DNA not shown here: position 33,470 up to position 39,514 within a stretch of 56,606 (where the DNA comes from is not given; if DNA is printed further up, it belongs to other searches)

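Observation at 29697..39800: Canonical five-gene enediyne-type PKS cassette (E3-E4-E5-E-E10) without obvious enediyne tailoring genes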

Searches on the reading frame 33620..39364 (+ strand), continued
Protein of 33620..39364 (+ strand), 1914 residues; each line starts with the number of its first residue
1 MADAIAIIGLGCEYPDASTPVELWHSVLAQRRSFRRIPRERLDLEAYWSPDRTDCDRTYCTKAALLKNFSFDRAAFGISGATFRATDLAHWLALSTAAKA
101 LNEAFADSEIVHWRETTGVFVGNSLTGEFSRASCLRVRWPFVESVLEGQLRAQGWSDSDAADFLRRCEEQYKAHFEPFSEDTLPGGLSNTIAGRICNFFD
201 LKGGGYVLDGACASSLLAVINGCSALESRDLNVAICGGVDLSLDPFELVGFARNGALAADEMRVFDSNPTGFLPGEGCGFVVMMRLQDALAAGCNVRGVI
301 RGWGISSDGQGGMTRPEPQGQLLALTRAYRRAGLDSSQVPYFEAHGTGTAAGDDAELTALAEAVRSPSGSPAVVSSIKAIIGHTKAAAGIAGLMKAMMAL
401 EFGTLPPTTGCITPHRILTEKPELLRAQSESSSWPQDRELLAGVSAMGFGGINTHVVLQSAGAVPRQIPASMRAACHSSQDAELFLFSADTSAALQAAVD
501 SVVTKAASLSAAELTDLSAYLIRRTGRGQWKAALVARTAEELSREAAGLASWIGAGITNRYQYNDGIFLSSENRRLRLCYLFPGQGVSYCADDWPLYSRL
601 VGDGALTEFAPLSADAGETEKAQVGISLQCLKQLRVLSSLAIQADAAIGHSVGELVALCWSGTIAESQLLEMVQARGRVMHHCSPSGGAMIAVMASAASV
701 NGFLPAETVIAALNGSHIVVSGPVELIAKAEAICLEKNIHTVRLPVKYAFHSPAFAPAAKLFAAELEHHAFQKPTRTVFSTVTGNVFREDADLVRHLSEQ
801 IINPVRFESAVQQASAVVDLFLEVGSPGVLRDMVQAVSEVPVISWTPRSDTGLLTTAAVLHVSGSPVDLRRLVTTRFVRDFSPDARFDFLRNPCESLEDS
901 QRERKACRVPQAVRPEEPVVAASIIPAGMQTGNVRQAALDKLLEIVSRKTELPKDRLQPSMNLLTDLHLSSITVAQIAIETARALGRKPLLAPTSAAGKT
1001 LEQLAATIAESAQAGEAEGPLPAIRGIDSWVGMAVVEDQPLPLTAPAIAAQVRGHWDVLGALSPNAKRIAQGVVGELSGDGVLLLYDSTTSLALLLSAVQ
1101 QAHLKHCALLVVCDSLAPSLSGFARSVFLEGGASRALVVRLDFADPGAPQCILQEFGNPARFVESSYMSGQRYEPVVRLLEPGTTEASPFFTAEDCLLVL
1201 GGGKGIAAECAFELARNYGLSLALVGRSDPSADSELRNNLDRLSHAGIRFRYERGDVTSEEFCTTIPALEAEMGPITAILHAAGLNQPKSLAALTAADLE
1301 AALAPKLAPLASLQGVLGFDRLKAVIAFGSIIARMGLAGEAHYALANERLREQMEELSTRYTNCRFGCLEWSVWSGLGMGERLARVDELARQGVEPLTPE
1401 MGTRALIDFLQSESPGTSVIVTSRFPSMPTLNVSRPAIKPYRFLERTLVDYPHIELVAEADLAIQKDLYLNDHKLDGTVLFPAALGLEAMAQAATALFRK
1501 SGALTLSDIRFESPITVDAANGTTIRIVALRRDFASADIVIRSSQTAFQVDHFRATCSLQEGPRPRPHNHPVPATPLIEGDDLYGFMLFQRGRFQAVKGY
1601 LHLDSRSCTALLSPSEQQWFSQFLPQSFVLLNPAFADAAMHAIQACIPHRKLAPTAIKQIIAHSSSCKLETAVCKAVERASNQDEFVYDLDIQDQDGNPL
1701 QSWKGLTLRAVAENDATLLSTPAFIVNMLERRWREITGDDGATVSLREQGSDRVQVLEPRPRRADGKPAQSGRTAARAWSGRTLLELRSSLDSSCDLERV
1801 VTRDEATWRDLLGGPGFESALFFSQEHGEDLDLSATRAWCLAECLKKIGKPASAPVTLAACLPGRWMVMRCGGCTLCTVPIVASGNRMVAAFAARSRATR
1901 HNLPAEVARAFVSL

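Call 66: get_annotated_region(hit=H111, flank=3000)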
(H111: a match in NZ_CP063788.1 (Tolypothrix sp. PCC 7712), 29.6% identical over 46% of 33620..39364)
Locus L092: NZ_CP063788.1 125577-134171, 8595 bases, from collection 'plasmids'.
description: Tolypothrix sp. PCC 7712 plasmid unnamed3, complete sequence
organism: Tolypothrix sp. PCC 7712 (NCBI taxid 2596898)
taxonomy: Bacteria; Cyanobacteriota; Cyanophyceae; Nostocales; Tolypothrichaceae; Tolypothrix; Tolypothrix sp. PCC 7712
host: -; source: Soil sample,soil; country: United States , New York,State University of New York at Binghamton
typing (MOB-suite, as given by PLSDB): mobilizable; replicon rep_cluster_37; relaxase MOBP
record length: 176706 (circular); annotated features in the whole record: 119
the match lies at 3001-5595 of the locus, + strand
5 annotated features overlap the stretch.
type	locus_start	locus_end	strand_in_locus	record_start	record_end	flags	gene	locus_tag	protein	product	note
CDS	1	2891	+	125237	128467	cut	-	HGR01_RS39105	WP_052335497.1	type I polyketide synthase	-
CDS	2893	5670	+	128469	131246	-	-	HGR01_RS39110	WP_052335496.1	type I polyketide synthase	-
CDS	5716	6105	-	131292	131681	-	-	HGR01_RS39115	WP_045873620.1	hypothetical protein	-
CDS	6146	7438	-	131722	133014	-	-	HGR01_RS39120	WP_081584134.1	ISKra4 family transposase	-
CDS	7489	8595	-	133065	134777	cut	-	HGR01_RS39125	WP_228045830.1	hypothetical protein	-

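Call 67: get_annotated_region(hit=H106, flank=8000)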
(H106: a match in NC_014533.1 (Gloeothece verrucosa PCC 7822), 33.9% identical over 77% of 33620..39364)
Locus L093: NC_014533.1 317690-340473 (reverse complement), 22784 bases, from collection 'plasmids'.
description: Gloeothece verrucosa PCC 7822 plasmid Cy782201, complete sequence
organism: Gloeothece verrucosa PCC 7822 (NCBI taxid 497965)
taxonomy: Bacteria; Cyanobacteriota; Cyanophyceae; Chroococcales; Aphanothecaceae; Gloeothece; Gloeothece verrucosa; Gloeothece verrucosa PCC 7822
host: -; source: fresh water in rice field; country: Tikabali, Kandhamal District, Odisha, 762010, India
typing (MOB-suite, as given by PLSDB): non-mobilizable; mating-pair formation MPF_T
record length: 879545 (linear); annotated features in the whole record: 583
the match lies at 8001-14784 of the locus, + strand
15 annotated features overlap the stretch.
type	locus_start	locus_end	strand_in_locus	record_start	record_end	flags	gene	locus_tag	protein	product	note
CDS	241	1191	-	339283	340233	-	-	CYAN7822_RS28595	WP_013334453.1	o-succinylbenzoate synthase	-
CDS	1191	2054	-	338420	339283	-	-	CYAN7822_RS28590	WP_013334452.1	alpha/beta fold hydrolase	-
CDS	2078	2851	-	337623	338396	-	-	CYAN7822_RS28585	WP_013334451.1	hypothetical protein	-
CDS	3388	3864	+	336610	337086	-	-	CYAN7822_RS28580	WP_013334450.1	hypothetical protein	-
CDS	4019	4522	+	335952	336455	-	-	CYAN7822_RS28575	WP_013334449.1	hypothetical protein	-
CDS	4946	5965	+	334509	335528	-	-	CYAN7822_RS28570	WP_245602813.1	ParA family protein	-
CDS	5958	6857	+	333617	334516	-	-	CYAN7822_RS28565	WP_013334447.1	hypothetical protein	-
CDS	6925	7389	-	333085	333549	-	-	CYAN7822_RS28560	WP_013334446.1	hypothetical protein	-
CDS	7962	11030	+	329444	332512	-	-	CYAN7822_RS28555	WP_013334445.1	type I polyketide synthase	-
CDS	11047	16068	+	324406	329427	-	-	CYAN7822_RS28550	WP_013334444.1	SDR family NAD(P)-dependent oxidoreductase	-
CDS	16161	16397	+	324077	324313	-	-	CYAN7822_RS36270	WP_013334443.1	hypothetical protein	-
CDS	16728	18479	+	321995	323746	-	-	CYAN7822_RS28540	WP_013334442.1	tryptophan 7-halogenase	-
CDS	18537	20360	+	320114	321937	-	-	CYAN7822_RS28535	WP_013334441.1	tryptophan 7-halogenase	-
CDS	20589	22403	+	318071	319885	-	-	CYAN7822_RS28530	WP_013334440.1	tryptophan 7-halogenase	-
CDS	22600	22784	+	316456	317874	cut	-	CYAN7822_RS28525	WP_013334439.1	carotenoid oxygenase family protein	-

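Call 97: find_encoding_contigs(protein=P0004, flank=10000, max_places=4)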
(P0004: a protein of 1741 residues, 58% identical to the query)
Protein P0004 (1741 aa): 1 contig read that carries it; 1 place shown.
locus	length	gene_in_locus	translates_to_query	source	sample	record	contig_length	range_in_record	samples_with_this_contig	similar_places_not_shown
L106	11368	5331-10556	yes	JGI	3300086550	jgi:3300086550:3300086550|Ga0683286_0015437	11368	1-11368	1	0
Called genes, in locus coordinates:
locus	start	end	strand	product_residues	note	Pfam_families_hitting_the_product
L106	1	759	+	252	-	?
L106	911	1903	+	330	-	PF08012:DUF1702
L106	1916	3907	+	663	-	PF01839:FG-GAP (faint), PF13517:FG-GAP_3, PF07593:UnbV_ASPIC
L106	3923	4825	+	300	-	PF03116:NQR2_RnfD_RnfE (faint)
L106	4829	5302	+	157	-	PF00109:ketoacyl-synt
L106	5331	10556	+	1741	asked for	PF00109:ketoacyl-synt, PF02801:Ketoacyl-synt_C, PF16197:KAsynt_C_assoc, PF00698:Acyl_transf_1, PF00106:adh_short, PF08659:KR, PF21089:PKS_DH_N, PF14765:PS-DH, +1 more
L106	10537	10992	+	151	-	PF13279:4HBT_2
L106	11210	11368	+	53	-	?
